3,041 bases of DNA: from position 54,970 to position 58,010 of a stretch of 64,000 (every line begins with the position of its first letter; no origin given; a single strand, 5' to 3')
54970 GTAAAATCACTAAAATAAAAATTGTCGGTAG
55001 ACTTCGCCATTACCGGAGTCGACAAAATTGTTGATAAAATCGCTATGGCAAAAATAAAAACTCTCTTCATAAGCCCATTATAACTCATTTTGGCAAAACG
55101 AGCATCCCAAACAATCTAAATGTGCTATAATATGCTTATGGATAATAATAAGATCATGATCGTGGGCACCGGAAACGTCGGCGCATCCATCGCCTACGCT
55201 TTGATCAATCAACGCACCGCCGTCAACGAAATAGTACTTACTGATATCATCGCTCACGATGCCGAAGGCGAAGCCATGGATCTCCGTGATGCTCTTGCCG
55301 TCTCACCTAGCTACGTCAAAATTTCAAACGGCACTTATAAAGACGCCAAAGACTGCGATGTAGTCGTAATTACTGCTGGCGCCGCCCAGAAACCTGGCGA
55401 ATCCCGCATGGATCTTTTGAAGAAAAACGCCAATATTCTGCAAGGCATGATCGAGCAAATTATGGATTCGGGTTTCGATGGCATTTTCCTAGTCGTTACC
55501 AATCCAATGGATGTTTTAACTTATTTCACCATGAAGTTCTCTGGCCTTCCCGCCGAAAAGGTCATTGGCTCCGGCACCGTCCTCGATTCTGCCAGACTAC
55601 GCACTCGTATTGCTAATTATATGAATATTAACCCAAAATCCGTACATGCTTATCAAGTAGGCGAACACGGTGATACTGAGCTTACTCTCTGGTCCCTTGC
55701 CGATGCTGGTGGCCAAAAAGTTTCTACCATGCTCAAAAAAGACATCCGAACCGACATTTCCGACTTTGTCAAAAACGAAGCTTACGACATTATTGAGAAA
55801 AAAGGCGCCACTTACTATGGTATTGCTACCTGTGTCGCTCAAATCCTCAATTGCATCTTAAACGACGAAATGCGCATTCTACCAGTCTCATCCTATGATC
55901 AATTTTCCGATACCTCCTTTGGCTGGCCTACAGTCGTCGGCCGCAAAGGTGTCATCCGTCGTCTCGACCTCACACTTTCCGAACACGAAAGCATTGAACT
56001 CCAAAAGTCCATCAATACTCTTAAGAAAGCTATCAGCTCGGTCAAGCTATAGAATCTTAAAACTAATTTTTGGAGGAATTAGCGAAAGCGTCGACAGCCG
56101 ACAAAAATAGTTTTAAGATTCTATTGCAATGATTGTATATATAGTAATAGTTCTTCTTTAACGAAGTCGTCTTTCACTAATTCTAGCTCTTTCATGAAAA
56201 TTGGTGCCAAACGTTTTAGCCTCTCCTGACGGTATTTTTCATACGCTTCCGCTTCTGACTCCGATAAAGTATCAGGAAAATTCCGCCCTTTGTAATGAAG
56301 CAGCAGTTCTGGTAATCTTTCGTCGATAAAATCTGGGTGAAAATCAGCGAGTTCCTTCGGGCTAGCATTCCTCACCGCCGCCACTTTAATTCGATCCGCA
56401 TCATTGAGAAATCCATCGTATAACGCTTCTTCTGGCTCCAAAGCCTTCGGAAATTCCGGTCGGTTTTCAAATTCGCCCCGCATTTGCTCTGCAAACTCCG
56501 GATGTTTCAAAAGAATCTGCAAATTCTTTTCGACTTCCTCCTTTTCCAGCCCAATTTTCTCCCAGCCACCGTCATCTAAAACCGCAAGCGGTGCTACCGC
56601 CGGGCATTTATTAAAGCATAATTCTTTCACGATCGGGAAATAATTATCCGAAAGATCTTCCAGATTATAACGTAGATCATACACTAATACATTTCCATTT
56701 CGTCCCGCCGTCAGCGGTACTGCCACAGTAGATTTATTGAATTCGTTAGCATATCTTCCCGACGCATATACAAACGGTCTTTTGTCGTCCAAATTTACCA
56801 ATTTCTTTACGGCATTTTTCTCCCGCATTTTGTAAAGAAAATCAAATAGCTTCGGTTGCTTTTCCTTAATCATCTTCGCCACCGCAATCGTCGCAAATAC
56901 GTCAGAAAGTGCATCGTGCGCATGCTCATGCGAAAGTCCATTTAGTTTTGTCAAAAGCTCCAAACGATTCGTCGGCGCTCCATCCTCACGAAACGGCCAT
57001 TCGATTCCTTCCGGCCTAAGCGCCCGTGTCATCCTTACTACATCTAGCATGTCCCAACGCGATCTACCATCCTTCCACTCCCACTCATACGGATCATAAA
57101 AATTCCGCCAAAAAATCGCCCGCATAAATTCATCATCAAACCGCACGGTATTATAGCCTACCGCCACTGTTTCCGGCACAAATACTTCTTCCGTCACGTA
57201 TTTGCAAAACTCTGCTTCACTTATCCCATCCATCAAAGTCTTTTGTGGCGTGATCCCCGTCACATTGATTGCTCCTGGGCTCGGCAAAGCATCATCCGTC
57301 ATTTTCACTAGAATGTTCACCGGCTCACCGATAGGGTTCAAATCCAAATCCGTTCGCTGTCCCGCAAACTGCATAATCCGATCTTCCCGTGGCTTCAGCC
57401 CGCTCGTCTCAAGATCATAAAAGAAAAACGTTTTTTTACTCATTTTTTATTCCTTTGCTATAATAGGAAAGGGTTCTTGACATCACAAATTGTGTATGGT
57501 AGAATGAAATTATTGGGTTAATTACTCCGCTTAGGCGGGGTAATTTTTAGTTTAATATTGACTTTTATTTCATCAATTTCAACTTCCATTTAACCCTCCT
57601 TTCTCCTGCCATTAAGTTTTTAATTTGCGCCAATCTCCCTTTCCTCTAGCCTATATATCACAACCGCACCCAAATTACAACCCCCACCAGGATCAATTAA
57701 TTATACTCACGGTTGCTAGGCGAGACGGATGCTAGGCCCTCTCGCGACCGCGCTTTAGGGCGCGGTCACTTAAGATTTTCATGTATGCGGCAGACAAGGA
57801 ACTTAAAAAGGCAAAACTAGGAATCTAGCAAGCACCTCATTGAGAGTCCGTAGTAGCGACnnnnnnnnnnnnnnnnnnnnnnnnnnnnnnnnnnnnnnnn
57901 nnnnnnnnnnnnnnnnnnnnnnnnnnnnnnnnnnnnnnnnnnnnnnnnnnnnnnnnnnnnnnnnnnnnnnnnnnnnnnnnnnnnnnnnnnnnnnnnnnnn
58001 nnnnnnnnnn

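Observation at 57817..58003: DGR-style variable-region signature at the C-terminus of the FISUMP surface protein, with a GC-rich hairpin downstream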

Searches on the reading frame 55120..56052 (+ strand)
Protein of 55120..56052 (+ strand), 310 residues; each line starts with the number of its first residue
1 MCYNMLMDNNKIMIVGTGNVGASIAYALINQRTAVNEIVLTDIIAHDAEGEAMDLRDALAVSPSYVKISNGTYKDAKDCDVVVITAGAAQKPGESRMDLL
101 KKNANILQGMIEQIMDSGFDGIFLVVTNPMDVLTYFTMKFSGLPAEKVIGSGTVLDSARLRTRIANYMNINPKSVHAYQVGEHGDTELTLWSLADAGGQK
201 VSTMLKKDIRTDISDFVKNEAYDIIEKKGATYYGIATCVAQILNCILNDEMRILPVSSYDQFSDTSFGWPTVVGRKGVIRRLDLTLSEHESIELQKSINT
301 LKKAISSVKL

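Call 7: search_protein_families(library=pfam, proteins=[window:55120-56052:+], max_evalue=0.01)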
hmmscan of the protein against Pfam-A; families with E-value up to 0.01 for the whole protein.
window:55120-56052:+ (310 aa): 3 families
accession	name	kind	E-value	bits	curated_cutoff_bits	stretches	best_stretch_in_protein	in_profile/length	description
PF00056.29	Ldh_1_N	-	3.2e-44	150.8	27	1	11-150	2-141/141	lactate/malate dehydrogenase, NAD binding domain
PF02866.23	Ldh_1_C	-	1.7e-30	106.8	22.6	1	153-308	1-170/174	lactate/malate dehydrogenase, alpha/beta C-terminal domain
PF03807.23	F420_oxidored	-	0.0012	19.8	21.6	1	11-85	1-66/94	NADP oxidoreductase coenzyme F420-dependent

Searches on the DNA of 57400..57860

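Call 51: search_rna_families(source=window, start=57400, end=57860, threshold=evalue, max_evalue=5)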
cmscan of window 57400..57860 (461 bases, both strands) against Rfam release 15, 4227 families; matches with E-value up to 5: 9.
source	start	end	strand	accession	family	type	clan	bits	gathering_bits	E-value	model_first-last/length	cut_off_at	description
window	57400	57550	+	RF02452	ncr1575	Gene; sRNA;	-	26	60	0.1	66-212/212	5'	Bacillus sRNA ncr1575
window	57485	57558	+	RF02732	JA04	Gene; sRNA;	-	25.4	81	0.16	1-81/81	no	Aggregatibacter sRNA JA04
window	57506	57550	+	RF02838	Ref55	Gene; sRNA;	-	25.4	43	0.2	1-54/54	no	Enterococcus sRNA 55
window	57448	57552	+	RF00515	PyrR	Cis-reg;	-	22.2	54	0.84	1-115/115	no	PyrR binding site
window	57456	57546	+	RF01400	istR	Gene; antitoxin;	-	20.2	45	0.084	1-130/130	no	istR Hfq binding RNA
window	57416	57551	+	RF01859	Phe_leader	Cis-reg; leader;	-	19.6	55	0.83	1-125/125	no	Phenylalanine leader peptide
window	57521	57589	-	RF00195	RsmY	Gene; sRNA;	CL00106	19.2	57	0.015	1-121/121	no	RsmY RNA family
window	57496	57569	+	RF01770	rimP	Cis-reg; leader;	-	17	47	3.4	1-102/102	no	Gammaprotebacteria rimP leader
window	57430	57472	+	RF02143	HYMAI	Gene; lncRNA;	-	14.8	80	1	199-241/241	no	Hydatidiform mole associated and imprinted conserved region 1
